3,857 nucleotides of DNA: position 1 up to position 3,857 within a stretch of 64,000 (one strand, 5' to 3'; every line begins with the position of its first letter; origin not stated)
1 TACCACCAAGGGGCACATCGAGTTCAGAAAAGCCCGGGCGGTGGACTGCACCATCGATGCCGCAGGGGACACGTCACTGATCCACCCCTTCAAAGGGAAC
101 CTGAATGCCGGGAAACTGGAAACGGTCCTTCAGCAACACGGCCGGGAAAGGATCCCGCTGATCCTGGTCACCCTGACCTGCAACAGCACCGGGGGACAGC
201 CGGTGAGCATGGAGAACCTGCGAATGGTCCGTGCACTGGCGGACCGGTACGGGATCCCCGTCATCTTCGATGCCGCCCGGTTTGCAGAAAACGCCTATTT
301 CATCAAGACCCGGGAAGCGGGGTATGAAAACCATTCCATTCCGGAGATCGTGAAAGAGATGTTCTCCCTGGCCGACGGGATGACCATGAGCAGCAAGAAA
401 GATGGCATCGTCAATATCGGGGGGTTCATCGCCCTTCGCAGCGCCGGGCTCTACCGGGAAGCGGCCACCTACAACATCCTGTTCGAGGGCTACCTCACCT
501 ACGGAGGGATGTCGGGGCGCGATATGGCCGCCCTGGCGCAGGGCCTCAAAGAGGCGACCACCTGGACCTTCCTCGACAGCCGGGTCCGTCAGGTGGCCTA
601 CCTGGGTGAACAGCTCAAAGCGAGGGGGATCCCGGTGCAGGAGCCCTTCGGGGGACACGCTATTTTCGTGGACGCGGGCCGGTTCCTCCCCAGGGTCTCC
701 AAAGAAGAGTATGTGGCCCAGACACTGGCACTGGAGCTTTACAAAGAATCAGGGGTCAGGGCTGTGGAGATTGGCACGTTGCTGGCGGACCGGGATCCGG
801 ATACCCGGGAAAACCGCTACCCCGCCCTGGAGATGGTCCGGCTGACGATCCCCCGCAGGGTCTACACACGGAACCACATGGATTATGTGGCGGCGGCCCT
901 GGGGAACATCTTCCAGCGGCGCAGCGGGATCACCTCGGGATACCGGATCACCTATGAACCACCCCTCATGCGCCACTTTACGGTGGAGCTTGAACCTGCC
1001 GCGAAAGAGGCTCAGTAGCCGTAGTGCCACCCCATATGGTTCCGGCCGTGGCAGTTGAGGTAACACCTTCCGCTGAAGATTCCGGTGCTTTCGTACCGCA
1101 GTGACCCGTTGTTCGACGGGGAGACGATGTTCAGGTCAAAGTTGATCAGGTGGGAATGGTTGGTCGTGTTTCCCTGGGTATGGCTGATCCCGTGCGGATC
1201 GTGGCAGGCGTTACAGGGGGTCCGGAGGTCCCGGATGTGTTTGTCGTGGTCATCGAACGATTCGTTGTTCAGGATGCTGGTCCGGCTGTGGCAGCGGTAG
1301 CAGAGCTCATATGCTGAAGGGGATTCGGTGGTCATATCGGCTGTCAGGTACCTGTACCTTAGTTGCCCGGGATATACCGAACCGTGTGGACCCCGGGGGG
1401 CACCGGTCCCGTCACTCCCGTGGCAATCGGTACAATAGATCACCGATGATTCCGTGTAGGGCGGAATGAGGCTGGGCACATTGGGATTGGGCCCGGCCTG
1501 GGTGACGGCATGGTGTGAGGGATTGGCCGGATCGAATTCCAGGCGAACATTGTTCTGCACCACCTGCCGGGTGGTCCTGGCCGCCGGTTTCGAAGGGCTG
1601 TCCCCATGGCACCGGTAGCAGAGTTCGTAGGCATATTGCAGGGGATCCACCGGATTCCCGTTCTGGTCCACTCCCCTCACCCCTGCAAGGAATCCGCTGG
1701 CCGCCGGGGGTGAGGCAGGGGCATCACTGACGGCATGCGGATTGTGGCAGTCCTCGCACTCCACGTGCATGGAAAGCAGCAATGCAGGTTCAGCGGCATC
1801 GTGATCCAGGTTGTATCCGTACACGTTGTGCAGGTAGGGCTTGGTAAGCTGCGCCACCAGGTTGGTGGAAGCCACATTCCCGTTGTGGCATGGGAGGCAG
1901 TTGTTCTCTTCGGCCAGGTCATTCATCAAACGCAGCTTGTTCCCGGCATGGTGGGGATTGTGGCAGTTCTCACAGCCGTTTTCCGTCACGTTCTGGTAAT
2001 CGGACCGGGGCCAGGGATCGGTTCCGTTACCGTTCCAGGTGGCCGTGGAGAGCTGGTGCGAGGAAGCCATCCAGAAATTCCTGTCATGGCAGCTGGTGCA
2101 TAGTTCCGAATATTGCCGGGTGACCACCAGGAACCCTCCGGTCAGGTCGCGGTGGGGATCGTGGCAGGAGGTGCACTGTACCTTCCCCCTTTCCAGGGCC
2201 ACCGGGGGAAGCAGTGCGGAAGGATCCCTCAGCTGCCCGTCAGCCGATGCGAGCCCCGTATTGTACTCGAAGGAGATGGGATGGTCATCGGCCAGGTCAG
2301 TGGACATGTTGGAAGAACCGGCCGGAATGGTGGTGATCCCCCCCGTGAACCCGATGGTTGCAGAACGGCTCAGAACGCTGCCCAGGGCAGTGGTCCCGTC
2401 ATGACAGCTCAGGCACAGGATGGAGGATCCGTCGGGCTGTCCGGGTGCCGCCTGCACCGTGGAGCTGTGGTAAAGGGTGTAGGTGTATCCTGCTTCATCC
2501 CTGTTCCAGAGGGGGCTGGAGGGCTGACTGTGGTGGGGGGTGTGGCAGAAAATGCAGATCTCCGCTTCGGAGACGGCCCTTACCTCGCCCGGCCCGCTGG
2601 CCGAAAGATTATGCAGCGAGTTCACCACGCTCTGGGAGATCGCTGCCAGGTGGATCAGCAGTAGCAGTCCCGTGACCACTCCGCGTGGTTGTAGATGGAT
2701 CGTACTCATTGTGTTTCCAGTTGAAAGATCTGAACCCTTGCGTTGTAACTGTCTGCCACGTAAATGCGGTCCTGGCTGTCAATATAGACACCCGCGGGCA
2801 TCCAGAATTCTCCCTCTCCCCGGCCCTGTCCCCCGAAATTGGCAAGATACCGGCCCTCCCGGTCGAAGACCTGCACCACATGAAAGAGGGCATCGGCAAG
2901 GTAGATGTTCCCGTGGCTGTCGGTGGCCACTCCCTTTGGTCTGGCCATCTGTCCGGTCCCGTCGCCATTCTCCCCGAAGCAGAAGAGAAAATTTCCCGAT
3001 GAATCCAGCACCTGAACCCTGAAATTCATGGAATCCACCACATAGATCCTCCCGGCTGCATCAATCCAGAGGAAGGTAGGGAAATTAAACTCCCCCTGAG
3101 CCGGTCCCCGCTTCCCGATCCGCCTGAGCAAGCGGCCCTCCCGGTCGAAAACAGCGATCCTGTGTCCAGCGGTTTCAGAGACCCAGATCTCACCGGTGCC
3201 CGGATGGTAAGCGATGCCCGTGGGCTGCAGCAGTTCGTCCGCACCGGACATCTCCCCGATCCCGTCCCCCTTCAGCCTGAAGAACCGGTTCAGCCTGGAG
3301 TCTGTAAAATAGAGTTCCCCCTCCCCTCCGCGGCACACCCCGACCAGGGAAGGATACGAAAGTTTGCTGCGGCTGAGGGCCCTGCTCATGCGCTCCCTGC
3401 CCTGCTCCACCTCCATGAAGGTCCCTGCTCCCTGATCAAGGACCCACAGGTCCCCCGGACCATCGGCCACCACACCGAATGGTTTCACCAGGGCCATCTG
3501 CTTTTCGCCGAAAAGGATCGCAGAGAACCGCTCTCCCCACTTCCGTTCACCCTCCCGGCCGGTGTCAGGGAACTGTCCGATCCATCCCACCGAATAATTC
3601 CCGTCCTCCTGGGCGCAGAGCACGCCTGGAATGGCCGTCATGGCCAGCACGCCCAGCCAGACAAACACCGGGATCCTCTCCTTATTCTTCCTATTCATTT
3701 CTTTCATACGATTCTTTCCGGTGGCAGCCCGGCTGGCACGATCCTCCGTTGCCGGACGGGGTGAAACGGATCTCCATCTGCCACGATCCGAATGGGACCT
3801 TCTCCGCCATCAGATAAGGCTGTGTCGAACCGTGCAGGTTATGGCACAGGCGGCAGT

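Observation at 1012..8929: Seven-gene multihaem-cytochrome / NHL-propeller / beta-barrel operon: candidate outer-membrane electron conduit of unusual composition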

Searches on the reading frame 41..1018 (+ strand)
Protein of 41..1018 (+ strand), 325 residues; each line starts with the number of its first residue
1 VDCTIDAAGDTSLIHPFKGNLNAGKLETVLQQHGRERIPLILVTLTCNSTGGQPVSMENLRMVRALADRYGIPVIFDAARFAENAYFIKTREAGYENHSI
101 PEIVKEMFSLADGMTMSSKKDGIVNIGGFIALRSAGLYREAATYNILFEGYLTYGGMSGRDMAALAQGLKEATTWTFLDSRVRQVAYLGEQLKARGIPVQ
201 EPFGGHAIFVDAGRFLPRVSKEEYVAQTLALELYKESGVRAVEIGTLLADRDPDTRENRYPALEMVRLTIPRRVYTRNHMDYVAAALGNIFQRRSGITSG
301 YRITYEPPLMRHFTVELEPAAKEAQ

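Call 41: search_protein_families(library=pfam, proteins=[window:41-1018:+], max_evalue=0.00001)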
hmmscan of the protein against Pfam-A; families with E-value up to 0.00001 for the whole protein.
window:41-1018:+ (325 aa): 1 family
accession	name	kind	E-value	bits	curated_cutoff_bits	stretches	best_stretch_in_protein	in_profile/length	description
PF01212.27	Beta_elim_lyase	-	1.5e-53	182.4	27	1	15-285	103-287/288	Beta-eliminating lyase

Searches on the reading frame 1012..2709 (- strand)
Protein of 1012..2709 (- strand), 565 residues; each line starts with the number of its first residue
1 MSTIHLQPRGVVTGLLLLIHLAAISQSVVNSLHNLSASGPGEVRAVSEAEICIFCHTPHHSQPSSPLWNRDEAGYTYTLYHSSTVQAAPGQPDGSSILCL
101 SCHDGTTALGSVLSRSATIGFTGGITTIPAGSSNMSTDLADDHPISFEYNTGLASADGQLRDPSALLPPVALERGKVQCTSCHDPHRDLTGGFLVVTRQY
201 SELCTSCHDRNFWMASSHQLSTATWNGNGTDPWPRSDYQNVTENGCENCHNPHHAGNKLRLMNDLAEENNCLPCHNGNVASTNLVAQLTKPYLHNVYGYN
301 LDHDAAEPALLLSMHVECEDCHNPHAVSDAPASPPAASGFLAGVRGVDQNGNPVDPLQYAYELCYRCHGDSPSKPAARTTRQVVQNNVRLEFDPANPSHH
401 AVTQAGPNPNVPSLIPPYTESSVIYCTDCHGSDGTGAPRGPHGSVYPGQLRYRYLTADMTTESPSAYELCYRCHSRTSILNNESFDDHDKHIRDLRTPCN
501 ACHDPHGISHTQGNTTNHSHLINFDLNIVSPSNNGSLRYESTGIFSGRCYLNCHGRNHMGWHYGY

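Call 4: search_protein_families(library=pfam, proteins=[window:1012-2709:-], max_evalue=0.1)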
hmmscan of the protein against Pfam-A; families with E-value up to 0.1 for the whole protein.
window:1012-2709:- (565 aa): 7 families
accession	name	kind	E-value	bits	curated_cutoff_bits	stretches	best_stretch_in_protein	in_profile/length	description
PF09699.15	Paired_CXXCH_1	-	1.5e-26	92.2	20.6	3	178-210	8-38/41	Doubled CXXCH motif (Paired_CXXCH_1)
PF14522.11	Cytochrome_C7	-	2.5e-16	59.7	24.8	3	242-282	12-55/67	Cytochrome c7 and related cytochrome c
PF22113.1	Mtrc-MtrF_II-IV_dom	-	4.7e-12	46.2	30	3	240-375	3-132/176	Outer membrane cytochrome MtrC/MtrF-like, domains II/IV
PF14537.11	Cytochrom_c3_2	-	8.1e-06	26.7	25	2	244-328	7-70/79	Cytochrome c3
PF22678.1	Cytochrom_c_NrfB-like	-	0.00057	20.8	27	1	426-511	1-73/89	Cytochrome c-type protein NrfB-like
PF13435.11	Cytochrome_C554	-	0.01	17.2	20.8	0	204-275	2-83/84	Cytochrome c554 and c-prime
PF03264.19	Cytochrom_NNT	-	0.015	15.5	24.1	1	458-510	27-79/174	NapC/NirT cytochrome c family, N-terminal region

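Call 5: search_protein_families(library=ncbifam, proteins=[window:1012-2709:-], max_evalue=0.01)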
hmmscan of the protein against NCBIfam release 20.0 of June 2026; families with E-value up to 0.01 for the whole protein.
window:1012-2709:- (565 aa): 5 families
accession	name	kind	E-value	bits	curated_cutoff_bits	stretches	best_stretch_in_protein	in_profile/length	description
TIGR01905.1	paired_CXXCH_1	subfamily_domain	2.5e-16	59.3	25.2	2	178-210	8-38/41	doubled CXXCH domain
TIGR03508.1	decahem_SO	subfamily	3.2e-12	46.5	192.2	2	173-209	140-175/258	DmsE family decaheme c-type cytochrome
NF008659.0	PRK11659.1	equivalog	1.4e-08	34.7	184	1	422-511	74-150/188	cytochrome c nitrite reductase pentaheme subunit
TIGR03153.1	cytochr_NrfH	equivalog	0.00054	20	134.2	0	460-555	21-110/138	cytochrome c nitrite reductase small subunit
TIGR03146.1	cyt_nit_nrfB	equivalog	0.0013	19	166.6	1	422-510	39-123/145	cytochrome c nitrite reductase pentaheme subunit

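Call 19: search_solved_structures(query=window:1012-2709:-, max_evalue=0.01, show_alignments=2)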
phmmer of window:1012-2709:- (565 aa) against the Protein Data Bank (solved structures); distinct sequences matched with E-value up to 0.01: 2.
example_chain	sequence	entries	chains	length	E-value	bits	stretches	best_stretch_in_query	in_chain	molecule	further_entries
7tfs_A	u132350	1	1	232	1.7e-31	112.7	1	13-209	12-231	Cytochrome c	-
9yuq_N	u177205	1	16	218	5.3e-23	84.7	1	18-209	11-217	Putative multiheme cytochrome c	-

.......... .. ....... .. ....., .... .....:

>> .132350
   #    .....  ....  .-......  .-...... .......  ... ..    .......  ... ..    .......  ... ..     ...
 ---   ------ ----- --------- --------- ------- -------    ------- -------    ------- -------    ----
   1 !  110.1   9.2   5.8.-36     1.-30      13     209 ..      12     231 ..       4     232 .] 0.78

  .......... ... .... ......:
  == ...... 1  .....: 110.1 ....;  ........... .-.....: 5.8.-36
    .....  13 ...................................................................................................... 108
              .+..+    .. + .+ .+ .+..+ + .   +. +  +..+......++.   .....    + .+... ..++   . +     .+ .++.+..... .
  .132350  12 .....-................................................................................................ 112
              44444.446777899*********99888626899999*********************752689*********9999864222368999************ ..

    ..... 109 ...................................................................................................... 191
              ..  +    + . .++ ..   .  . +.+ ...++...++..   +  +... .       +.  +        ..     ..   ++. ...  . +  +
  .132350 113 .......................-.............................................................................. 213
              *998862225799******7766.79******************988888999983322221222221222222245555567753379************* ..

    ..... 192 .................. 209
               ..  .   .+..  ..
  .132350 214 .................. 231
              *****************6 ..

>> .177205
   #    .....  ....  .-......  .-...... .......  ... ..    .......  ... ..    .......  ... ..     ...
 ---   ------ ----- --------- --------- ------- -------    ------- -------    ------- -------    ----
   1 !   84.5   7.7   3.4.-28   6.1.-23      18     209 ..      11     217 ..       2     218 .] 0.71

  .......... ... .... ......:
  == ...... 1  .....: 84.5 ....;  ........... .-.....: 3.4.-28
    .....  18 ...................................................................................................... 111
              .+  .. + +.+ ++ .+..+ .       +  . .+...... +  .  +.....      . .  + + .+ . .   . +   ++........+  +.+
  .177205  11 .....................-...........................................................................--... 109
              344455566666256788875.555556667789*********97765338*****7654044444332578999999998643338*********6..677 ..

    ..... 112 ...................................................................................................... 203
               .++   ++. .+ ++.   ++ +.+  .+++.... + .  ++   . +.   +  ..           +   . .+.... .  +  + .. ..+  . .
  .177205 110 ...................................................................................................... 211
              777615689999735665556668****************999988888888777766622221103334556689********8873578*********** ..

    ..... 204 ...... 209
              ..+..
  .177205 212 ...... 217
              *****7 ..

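Call 62: find_homologous_proteins(query=window:1012-2709:-)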
Query window:1012-2709:- (565 aa): 7742 proteins with E <= 0.001 among 8000 candidates; the best 120 are listed.
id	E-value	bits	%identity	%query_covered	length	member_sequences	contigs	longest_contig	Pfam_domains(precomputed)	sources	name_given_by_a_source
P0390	0.0e+0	1339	100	100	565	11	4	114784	PF09699.16,PF14537.12,PF14522.12,PF22113.2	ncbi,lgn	-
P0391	0.0e+0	1087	81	98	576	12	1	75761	PF09699.16,PF14537.12,PF14522.12,PF22113.2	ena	-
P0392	0.0e+0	1061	77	99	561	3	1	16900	PF09699.16,PF14537.12,PF14522.12,PF22113.2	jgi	-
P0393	0.0e+0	1058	79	98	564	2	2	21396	PF09699.16,PF14537.12,PF14522.12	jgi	jgi:predicted CXXCH cytochrome family protein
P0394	0.0e+0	1057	78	99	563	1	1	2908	PF09699.16,PF14537.12,PF22678.2,PF14522.12,PF22113.2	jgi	jgi:predicted CXXCH cytochrome family protein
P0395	0.0e+0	1046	78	98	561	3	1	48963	PF09699.16,PF14537.12,PF14522.12,PF22113.2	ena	-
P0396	0.0e+0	1045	77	98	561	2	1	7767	PF09699.16,PF14537.12,PF14522.12,PF22113.2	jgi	-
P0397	0.0e+0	1044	76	99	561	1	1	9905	PF09699.16,PF14537.12,PF13435.12,PF22678.2,PF14522.12,PF22113.2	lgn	-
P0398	0.0e+0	1042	77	98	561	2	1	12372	PF09699.16,PF14537.12,PF22678.2,PF14522.12,PF22113.2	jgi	jgi:predicted CXXCH cytochrome family protein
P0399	0.0e+0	1040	77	98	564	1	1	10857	PF09699.16,PF14537.12,PF14522.12,PF22113.2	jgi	jgi:predicted CXXCH cytochrome family protein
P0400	0.0e+0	1039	77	98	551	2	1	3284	PF09699.16,PF14537.12,PF22678.2,PF14522.12,PF22113.2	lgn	-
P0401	0.0e+0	1038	77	98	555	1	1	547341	PF09699.16,PF14537.12,PF14522.12,PF22113.2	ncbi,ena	-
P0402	0.0e+0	1036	76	98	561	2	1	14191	PF09699.16,PF14537.12,PF14522.12,PF22113.2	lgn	-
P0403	0.0e+0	1035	76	96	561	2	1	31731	PF09699.16,PF14537.12,PF22678.2,PF14522.12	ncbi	-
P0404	0.0e+0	1031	76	98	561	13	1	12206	PF09699.16,PF14537.12,PF14522.12,PF22113.2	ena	-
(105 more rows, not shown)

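Call 74: predict_structure(alignment_id=A3)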
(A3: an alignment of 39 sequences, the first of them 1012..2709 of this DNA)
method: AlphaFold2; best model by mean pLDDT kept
length: 565 residues; sequences in the alignment: 39
mean_pLDDT: 35.6   pTM: 0.20
mean pLDDT of the five models: 35.6, 34.3, 33.5, 33.1, 33.1
residues with pLDDT >= 90: 0; 70-90: 8; 50-70: 48; < 50: 509
segments of 3 or more residues with pLDDT < 50: 24-149, 153-161, 166-173, 175-529, 543-546, 562-565
pLDDT, mean of each block of 10 residues (from residue 1): 59 72 42 27 30 25 27 27 31 30 25 29 28 32 38 45 49 45 28 27 31 34 39 41 39 32 33 31 31 29 33 31 34 33 40 42 38 28 24 33 32 32 25 28 27 32 32 33 39 40 35 33 43 57 51 61 44
secondary structure, 60 per line:
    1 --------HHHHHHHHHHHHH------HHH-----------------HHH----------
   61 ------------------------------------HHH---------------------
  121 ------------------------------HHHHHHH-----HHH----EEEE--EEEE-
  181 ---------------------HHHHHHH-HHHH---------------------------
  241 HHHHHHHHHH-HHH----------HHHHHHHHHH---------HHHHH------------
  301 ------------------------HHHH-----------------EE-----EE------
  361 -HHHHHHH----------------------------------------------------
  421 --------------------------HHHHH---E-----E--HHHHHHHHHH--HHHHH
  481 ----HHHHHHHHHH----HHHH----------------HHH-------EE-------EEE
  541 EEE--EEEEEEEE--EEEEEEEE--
elements in order: H9-21 H151-157 E170-173 E176-179 H202-208 H210-213 H241-250 H265-274 H284-288 H325-328 H362-368 H447-451 H464-473 H476-480 H485-494 H499-502 E538-543 E546-553 E556-563

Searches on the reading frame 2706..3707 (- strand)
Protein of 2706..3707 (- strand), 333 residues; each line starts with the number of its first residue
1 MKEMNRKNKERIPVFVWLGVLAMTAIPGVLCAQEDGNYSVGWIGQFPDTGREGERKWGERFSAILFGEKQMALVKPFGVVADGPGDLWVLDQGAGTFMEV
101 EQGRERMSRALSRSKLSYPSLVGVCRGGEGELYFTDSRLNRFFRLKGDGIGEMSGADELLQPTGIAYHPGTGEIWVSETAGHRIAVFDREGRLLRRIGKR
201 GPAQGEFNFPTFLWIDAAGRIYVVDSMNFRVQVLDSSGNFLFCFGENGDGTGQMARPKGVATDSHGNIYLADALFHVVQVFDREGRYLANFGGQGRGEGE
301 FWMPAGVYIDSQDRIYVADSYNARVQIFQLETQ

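Call 4: search_protein_families(library=pfam, proteins=[window:2706-3707:-], max_evalue=0.1)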
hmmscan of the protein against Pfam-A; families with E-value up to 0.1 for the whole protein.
window:2706-3707:- (333 aa): 10 families
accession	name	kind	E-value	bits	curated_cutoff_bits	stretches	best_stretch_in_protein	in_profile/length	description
PF01436.27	NHL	-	5.2e-28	96.1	20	4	301-328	1-28/28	NHL repeat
PF17170.10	DUF5128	-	1e-16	61.5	22.9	3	265-332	53-121/321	6-bladed beta-propeller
PF08450.18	SGL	-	2.2e-08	34.4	26.3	2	218-289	145-218/246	SMP-30/Gluconolactonase/LRE-like region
PF24684.1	Vgb_lyase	-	1.1e-07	31.4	50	1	75-195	14-131/290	Virginiamycin B lyase family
PF06739.17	SBBP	-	6.1e-05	23.3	20.5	1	257-271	15-29/38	Beta-propeller repeat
PF25021.1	TEN_NHL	-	0.00011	21.7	27.1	0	252-274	139-161/357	Teneurin NHL domain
PF01731.26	Arylesterase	-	0.0026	18.4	21.3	0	301-328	53-81/86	Arylesterase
PF15869.11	TolB_like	-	0.0073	16.1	29.2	0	284-328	49-92/296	TolB-like 6-blade propeller-like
PF06977.17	SdiA-regulated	-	0.018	14.6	21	0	246-271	214-239/249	SdiA-regulated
PF13449.12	Phytase-like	-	0.031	14.6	27.6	0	164-197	72-104/284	Esterase-like activity of phytase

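Call 5: search_protein_families(library=ncbifam, proteins=[window:2706-3707:-], max_evalue=0.01)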
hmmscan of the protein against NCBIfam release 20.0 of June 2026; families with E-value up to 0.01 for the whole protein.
window:2706-3707:- (333 aa): 4 families
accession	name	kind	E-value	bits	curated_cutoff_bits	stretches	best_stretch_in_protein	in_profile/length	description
NF035926.1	scyF_NHL_VPEP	equivalog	1.6e-43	149.3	350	2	157-292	149-284/376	scytonemin biosynthesis PEP-CTERM protein ScyF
NF047780.1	LIC12708_fam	subfamily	2e-08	33.5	150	1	273-328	153-208/391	LIC_12708 family protein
NF033206.1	ScyE_fam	subfamily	1.3e-05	24.9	80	0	156-226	249-320/333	ScyD/ScyE family protein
NF000022.1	stregra_B_VgbA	exception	0.00047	19.4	600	1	125-238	63-171/299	streptogramin B lyase Vgb(A)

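Call 73: search_solved_structures(query=window:2706-3707:-, max_evalue=0.001)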
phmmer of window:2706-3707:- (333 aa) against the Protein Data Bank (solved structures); distinct sequences matched with E-value up to 0.001: 49.
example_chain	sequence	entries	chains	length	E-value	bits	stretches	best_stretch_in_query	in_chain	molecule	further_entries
8j72_A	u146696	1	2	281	6.9e-63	216.1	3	181-329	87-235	E3 ubiquitin-protein ligase TRIM71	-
9jur_A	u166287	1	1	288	5.1e-62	213.2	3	171-328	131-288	E3 ubiquitin-protein ligase TRIM71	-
7qrx_A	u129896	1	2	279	7.6e-62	212.7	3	172-328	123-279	E3 ubiquitin-protein ligase TRIM71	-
6d69_A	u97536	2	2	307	3.1e-52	181.1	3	174-329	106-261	NHL Repeat Region of D. melanogaster Thin | Thin, isoform D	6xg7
6fpt_A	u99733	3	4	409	1.5e-47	165.7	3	181-329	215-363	E3 ubiquitin-protein ligase TRIM71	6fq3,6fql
7qrw_A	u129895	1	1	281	2.6e-40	141.9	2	155-323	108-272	Isoform 4 of Tripartite motif-containing protein 3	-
7b96_A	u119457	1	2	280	9.1e-37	130.2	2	154-328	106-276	Isoform 2 of Tripartite motif-containing protein 2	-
7qrv_A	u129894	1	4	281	1.6e-36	129.4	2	155-328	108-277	Tripartite motif-containing protein 2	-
7b2r_A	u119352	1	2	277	3e-36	128.5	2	155-324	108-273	Tripartite motif-containing protein 2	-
1q7f_A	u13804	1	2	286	1.3e-26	96.8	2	158-328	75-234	brain tumor CG10719-PA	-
4zlr_A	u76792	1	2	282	1.5e-26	96.6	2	158-328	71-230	Brain tumor protein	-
5ex7_A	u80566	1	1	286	1.6e-26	96.5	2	158-328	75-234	Brain tumor protein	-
6i3b_A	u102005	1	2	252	1.3e-21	80.3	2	73-272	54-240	cPizza6-AYW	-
6i37_A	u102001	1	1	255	1.7e-21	80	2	73-272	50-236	nv1Pizza6-AYW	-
6f0q_A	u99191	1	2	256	2.6e-21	79.4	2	73-272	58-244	Pizza6-AYW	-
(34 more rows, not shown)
